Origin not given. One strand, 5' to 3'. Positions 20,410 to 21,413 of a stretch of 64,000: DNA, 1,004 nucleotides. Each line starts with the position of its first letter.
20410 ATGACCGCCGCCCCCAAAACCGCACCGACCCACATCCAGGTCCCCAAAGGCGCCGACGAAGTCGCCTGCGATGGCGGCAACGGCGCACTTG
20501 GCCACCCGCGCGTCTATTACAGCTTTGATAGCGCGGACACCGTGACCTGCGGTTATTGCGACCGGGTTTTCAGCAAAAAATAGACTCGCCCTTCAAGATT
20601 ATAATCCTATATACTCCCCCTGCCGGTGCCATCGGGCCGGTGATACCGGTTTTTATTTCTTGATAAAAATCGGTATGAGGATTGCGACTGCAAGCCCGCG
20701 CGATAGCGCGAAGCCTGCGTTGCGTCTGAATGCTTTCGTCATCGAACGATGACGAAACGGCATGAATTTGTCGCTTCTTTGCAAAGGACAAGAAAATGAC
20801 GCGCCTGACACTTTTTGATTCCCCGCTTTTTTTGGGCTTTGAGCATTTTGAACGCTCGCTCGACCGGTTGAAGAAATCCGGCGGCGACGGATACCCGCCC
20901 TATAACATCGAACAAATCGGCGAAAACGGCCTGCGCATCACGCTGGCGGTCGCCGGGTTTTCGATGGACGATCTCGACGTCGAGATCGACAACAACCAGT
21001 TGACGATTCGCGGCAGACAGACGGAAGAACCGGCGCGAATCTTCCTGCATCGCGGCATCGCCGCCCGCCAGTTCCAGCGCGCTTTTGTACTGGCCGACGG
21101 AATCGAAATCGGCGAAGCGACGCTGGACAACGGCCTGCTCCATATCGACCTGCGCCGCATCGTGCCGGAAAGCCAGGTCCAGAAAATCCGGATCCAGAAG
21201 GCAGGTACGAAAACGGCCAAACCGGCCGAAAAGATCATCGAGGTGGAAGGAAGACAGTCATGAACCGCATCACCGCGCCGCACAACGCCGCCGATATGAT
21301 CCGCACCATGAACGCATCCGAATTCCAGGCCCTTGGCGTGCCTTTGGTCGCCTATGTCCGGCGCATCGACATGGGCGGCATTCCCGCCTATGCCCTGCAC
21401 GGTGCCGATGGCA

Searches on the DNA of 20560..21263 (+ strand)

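Call 9: search_rna_families(source=window, start=20560, end=20860, threshold=evalue, max_evalue=10, show_alignments=2)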
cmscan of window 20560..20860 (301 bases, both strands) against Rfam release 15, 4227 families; matches with E-value up to 10: 5.
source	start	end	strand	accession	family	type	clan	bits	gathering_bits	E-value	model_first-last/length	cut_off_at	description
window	20644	20675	+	RF03474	mir-4766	Gene; miRNA;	-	16.9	72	1.2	12-43/56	no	mir-4766 microRNA precursor family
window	20696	20777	-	RF02240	Xoo1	Gene; sRNA;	-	14.8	70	3.8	1-95/95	no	Xanthomonadaceae sRNA Xoo1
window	20733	20787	+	RF00067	SNORD15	Gene; snRNA; snoRNA; CD-box;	CL00045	13.8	75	0.72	1-146/146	no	Small nucleolar RNA SNORD15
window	20560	20662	+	RF00124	IS102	Gene; sRNA;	-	13.7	46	4.9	86-206/206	5'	IS102 RNA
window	20609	20652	+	RF03163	c4-a1b1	Gene; antisense;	CL00128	11.1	46.7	3.1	1-53/53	no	a1, b1 targets of C4 antisense RNA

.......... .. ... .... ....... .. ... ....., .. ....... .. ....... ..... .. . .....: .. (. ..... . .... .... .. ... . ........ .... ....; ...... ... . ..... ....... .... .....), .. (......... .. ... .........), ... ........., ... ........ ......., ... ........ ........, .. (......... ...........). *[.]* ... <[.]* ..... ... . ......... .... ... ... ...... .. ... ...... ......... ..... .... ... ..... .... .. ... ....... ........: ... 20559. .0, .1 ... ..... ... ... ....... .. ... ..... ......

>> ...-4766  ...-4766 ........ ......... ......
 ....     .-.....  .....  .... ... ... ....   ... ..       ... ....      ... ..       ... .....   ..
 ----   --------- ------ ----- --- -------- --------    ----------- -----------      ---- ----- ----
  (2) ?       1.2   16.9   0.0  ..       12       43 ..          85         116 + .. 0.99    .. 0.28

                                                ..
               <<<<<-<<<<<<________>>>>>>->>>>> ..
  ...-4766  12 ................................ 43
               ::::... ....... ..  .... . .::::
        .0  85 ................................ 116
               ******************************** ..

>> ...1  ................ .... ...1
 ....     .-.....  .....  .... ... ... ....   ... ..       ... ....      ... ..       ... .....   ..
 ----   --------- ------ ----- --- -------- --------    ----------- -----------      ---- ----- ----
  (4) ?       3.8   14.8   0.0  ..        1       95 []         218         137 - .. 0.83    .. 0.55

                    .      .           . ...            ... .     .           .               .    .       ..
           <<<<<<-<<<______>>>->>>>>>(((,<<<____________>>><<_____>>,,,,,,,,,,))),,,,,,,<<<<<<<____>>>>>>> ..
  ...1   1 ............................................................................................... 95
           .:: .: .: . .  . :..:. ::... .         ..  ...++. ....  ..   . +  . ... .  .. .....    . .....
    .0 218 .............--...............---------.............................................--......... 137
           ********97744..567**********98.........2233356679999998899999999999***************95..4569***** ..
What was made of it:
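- On ROSE-like RNA thermometer (host leader of copy B): The window's leader, which carries the insertion, gives no ROSE hit (call 9).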

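Call 52: search_rna_families(source=L022, start=3340, end=3540, threshold=evalue, max_evalue=10, show_alignments=2)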
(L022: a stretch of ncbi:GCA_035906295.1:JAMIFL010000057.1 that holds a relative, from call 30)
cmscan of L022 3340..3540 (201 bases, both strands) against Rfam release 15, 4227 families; matches with E-value up to 10: 4.
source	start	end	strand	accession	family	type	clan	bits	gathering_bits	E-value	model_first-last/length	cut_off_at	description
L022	3428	3485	+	RF00435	ROSE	Cis-reg; thermoregulator;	-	21.6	45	0.22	1-94/94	no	Repression of heat shock gene expression (ROSE) element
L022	3477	3538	-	RF03168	c-di-GMP-I-UAU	Cis-reg; riboswitch;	CL00126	16.3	65.9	0.34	1-81/81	no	c-di-GMP-I-UAU riboswitch aptamer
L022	3361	3380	+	RF01134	sR30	Gene; snRNA; snoRNA; CD-box;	-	12.4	38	0.55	38-57/57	no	Small nucleolar RNA sR30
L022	3488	3520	-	RF01276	sR53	Gene; snRNA; snoRNA; CD-box;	-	10.1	49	3.6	35-60/60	no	Small nucleolar RNA sR53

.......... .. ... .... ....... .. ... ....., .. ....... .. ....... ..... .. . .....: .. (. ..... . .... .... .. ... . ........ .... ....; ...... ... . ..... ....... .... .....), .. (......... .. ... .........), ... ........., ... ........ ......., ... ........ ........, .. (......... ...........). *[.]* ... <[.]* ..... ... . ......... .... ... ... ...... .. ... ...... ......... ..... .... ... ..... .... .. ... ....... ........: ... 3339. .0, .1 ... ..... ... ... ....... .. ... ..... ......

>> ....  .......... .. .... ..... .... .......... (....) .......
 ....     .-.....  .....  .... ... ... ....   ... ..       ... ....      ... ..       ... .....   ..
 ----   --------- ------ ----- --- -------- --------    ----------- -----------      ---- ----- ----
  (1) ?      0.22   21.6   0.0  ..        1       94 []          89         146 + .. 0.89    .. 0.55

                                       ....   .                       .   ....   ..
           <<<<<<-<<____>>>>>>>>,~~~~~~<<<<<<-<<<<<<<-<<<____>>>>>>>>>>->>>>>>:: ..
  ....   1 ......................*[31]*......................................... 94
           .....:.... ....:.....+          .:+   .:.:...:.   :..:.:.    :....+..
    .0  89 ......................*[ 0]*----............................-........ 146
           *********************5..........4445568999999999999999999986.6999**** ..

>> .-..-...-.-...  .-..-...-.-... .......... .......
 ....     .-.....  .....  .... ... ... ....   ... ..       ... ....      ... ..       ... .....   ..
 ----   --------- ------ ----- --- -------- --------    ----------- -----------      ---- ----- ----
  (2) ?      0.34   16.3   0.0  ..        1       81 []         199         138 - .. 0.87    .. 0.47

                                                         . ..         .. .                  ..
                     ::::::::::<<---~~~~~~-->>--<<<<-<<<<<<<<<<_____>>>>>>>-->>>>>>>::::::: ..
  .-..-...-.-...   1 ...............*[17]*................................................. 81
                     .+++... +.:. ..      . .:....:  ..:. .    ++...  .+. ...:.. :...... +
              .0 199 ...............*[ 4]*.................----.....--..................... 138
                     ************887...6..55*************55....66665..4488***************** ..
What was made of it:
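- On ROSE-like RNA thermometer (host leader of copy B): Stems I and IV align and the middle hairpins are absent (call 52).
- Closest known: ROSE / ROSE-like RNA thermometers. Different: The leader scores 21.6 bits against a gathering score of 45, because the two middle hairpins are missing (call 52).
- The Rfam ROSE alignment skips 31 middle positions at that spot (call 52).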

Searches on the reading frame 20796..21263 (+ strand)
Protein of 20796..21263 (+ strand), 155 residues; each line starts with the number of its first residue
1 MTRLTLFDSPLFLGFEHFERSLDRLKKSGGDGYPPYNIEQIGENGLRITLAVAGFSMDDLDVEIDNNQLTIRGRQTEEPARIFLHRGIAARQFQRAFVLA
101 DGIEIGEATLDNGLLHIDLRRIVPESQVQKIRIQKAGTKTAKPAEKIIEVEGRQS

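Call 11: find_encoding_contigs(protein=window:20796-21263:+, flank=3000, max_places=8)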
Protein window:20796-21263:+ (155 aa): 8 contigs read that carry it; 3 places shown.
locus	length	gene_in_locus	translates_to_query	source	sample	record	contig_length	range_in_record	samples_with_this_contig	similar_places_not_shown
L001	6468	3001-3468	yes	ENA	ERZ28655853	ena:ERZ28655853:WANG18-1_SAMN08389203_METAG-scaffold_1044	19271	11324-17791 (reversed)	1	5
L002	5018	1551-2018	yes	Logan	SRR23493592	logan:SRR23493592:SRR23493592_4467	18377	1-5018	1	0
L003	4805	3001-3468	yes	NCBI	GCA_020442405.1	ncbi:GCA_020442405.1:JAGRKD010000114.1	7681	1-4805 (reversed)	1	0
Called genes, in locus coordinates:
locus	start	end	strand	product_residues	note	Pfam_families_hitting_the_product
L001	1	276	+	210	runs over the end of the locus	PF06035:Peptidase_C93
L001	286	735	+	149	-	PF11159:DUF2939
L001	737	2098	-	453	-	PF01406:tRNA-synt_1e, PF09334:tRNA-synt_1g (faint), PF00133:tRNA-synt_1, PF09190:DALR_2 (weak), PF23493:CysS_C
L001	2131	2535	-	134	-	-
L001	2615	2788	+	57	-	PF10276:zf-CHCC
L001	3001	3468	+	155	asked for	PF00011:HSP20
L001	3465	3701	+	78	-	PF06620:DUF1150 (weak)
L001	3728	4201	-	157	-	PF00359:PTS_EIIA_2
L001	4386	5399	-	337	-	PF01118:Semialdhyde_dh, PF02774:Semialdhyde_dhC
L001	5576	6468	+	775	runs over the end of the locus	PF00512:HisKA, PF02518:HATPase_c, PF00072:Response_reg, PF01627:Hpt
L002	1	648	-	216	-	?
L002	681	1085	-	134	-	-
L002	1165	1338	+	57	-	PF10276:zf-CHCC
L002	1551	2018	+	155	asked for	PF00011:HSP20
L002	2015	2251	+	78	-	PF06620:DUF1150 (weak)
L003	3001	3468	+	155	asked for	PF00011:HSP20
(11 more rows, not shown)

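Call 16: list_cluster_members(proteins=[window:20796-21263:+, window:8556-9911:-, window:20410-20583:+])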
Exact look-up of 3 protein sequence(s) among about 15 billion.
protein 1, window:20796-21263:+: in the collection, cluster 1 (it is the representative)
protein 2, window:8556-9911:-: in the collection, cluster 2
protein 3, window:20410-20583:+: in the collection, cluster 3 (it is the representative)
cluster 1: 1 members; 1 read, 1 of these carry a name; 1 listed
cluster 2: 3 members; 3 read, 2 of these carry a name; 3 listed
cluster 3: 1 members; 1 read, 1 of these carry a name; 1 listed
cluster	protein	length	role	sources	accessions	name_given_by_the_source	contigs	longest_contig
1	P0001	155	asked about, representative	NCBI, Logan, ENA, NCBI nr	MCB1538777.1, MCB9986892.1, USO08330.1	MAG: Hsp20 family protein [Rhodospirillales bacterium] | Hsp20 family protein [Alphaproteobacteria bacterium]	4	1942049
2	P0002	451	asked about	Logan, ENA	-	-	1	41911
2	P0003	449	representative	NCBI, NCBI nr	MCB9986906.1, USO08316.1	MAG: TldD/PmbA family protein [Rhodospirillales bacterium] | TldD/PmbA family protein [Rhodospirillales bacterium]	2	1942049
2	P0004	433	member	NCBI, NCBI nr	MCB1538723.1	MAG: TldD/PmbA family protein, partial [Alphaproteobacteria bacterium] | TldD/PmbA family protein [Alphaproteobacteria bacterium]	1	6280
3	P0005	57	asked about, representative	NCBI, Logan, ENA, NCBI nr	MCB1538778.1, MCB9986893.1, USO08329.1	MAG: zinc-finger domain-containing protein [Rhodospirillales bacterium] | zinc-finger domain-containing protein [Alphaproteobacteria bacterium]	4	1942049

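Call 20: find_encoding_contigs(protein=P0003, flank=10000, max_places=4)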
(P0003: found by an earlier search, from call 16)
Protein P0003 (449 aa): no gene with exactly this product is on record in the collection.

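Call 29: find_homologous_proteins(query=window:20796-21263:+, max_evalue=1e-30)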
Query window:20796-21263:+ (155 aa): 7984 proteins with E <= 1e-30 among 8000 candidates; the best 120 are listed.
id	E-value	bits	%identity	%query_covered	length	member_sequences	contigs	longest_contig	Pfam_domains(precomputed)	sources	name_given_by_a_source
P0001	5.2e-95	333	100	100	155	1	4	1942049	PF00011.28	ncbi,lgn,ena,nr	ncbi:MAG: Hsp20 family protein [Rhodospirillales bacterium]|nr:Hsp20 family protein [Alphaproteobact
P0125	8.7e-78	277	83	98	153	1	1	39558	PF00011.28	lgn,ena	-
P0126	1.2e-77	277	83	99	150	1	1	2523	PF00011.28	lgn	-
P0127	3.8e-77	275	84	99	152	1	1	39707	PF00011.28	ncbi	-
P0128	1.1e-76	274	83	99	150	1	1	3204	PF00011.28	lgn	-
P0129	1.2e-76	274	82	100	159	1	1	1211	PF00011.28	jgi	jgi:HSP20 family molecular chaperone IbpA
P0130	1.0e-75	271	81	99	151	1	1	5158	PF00011.28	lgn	-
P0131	1.5e-75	270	83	99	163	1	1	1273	PF00011.28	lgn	-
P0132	2.3e-75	269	83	100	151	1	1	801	PF00011.28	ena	-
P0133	4.9e-75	268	82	99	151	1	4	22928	PF00011.28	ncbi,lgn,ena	-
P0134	5.3e-75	268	82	99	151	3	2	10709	PF00011.28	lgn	-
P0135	7.3e-75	268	82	99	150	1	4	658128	PF00011.28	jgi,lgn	-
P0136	1.1e-74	267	81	100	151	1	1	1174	PF00011.28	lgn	-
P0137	2.2e-73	263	82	99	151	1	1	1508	PF00011.28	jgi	jgi:HSP20 family molecular chaperone IbpA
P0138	2.3e-73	263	80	99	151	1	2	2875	PF00011.28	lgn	-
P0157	3.6e-67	243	77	98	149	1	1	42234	PF00011.28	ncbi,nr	ncbi:MAG: Hsp20 family protein [Alphaproteobacteria bacterium]|nr:Hsp20 family protein [Alphaproteob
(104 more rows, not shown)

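Call 30: find_encoding_contigs(protein=P0127, flank=10000, max_places=2)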
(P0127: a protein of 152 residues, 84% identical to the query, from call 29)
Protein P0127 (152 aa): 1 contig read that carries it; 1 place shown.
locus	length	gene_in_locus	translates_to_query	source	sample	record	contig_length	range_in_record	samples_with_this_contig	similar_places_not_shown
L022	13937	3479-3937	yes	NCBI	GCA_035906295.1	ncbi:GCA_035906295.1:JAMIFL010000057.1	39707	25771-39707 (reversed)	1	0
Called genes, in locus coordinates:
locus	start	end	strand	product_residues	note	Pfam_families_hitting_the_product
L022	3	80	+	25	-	?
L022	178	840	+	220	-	PF06035:Peptidase_C93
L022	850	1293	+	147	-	PF11159:DUF2939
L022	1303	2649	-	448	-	PF01406:tRNA-synt_1e, PF00133:tRNA-synt_1 (weak), PF09334:tRNA-synt_1g (weak), PF23493:CysS_C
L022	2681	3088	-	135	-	-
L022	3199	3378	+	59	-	PF10276:zf-CHCC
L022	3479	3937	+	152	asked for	PF00011:HSP20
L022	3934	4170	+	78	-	PF06620:DUF1150 (faint)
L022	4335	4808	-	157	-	PF00359:PTS_EIIA_2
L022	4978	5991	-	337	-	PF01118:Semialdhyde_dh, PF02774:Semialdhyde_dhC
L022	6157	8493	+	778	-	PF00512:HisKA, PF02518:HATPase_c, PF00072:Response_reg, PF01627:Hpt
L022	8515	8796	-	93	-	-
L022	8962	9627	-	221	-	-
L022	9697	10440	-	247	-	-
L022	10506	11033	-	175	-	-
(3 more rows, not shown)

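Call 31: find_encoding_contigs(protein=P0125, flank=10000, max_places=2)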
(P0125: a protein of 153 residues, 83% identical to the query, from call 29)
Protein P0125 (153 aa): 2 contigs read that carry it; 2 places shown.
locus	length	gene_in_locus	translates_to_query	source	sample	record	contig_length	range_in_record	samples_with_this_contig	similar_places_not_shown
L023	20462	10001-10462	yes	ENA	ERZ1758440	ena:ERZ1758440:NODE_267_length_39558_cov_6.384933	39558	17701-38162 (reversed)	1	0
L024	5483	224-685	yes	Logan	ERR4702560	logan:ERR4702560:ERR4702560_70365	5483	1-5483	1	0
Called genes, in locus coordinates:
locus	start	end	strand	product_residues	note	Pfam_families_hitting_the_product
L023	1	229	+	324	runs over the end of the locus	PF13580:SIS_2 (faint), PF01380:SIS, PF00571:CBS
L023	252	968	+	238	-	PF06835:LptC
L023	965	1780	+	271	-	PF03968:LptD_N (weak), PF13100:OstA_2 (faint), PF03968:LptD_N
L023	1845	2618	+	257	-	PF00005:ABC_tran, PF13304:AAA_21 (faint), PF12399:BCA_ABC_TP_C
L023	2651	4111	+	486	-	PF00309:Sigma54_AID, PF04963:Sigma54_CBD, PF04552:Sigma54_DBD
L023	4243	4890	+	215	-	PF02482:Ribosomal_S30AE, PF16321:Ribosom_S30AE_C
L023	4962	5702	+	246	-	PF06035:Peptidase_C93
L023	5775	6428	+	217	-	PF06035:Peptidase_C93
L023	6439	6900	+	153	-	PF11159:DUF2939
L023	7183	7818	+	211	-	PF06035:Peptidase_C93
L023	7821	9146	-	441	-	PF01406:tRNA-synt_1e, PF09334:tRNA-synt_1g (weak), PF00133:tRNA-synt_1, PF09334:tRNA-synt_1g (weak), PF09190:DALR_2 (weak), PF23493:CysS_C (weak)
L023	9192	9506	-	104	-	-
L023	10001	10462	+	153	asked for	PF00011:HSP20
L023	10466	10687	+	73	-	PF06620:DUF1150 (faint)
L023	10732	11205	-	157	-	PF00359:PTS_EIIA_2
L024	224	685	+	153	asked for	PF00011:HSP20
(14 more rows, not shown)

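Call 32: find_encoding_contigs(protein=P0135, flank=10000, max_places=2)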
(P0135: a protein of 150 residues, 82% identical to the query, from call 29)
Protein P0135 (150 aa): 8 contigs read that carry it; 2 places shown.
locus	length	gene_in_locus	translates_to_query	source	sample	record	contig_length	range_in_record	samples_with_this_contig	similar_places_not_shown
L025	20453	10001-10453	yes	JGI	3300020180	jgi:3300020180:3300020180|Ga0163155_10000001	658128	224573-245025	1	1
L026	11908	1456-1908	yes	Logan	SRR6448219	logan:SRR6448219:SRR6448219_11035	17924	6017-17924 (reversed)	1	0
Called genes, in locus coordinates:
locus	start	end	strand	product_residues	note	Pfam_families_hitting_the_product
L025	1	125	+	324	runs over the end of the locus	PF13580:SIS_2 (faint), PF01380:SIS, PF00571:CBS (weak)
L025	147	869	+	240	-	PF06835:LptC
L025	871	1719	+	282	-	PF03968:LptD_N (weak)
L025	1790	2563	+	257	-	PF00005:ABC_tran, PF13304:AAA_21 (faint), PF12399:BCA_ABC_TP_C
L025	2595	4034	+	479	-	PF00309:Sigma54_AID, PF04963:Sigma54_CBD, PF04552:Sigma54_DBD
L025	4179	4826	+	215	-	PF02482:Ribosomal_S30AE, PF16321:Ribosom_S30AE_C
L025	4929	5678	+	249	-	PF06035:Peptidase_C93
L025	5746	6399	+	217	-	PF06035:Peptidase_C93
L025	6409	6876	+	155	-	PF11159:DUF2939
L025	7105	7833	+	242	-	PF06035:Peptidase_C93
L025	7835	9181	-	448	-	PF01406:tRNA-synt_1e, PF00133:tRNA-synt_1 (weak), PF09334:tRNA-synt_1g (weak), PF23493:CysS_C (weak)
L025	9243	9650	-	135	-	-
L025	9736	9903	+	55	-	PF10276:zf-CHCC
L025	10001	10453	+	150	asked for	PF00011:HSP20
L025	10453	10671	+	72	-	PF06620:DUF1150 (weak)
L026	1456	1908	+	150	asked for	PF00011:HSP20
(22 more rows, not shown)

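Call 33: find_encoding_contigs(protein=P0157, flank=10000, max_places=2)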
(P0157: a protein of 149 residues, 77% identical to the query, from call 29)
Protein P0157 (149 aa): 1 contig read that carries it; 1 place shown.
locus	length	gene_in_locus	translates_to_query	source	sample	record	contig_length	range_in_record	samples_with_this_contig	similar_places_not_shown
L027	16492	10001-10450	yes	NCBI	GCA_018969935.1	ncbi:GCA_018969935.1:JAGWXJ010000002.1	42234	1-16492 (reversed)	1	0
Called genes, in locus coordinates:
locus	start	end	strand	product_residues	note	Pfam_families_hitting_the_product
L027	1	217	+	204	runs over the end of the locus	PF01612:DNA_pol_A_exo1, PF13482:RNase_H_2 (weak)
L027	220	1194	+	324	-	PF13580:SIS_2 (faint), PF01380:SIS, PF00571:CBS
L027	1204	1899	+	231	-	PF06835:LptC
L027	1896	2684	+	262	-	PF03968:LptD_N (weak), PF13100:OstA_2 (faint), PF03968:LptD_N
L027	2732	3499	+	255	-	PF00005:ABC_tran, PF13304:AAA_21 (faint), PF12399:BCA_ABC_TP_C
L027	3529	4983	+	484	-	PF00309:Sigma54_AID, PF04963:Sigma54_CBD, PF04552:Sigma54_DBD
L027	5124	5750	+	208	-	PF02482:Ribosomal_S30AE, PF16321:Ribosom_S30AE_C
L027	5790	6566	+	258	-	PF06035:Peptidase_C93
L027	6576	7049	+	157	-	PF11159:DUF2939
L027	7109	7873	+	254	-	PF00072:Response_reg, PF00486:Trans_reg_C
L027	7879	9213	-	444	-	PF01406:tRNA-synt_1e, PF01921:tRNA-synt_1f (faint), PF00133:tRNA-synt_1, PF09334:tRNA-synt_1g (weak), PF09190:DALR_2 (weak), PF23493:CysS_C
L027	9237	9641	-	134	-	-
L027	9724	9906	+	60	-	PF10276:zf-CHCC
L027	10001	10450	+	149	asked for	PF00011:HSP20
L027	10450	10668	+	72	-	PF06620:DUF1150 (faint)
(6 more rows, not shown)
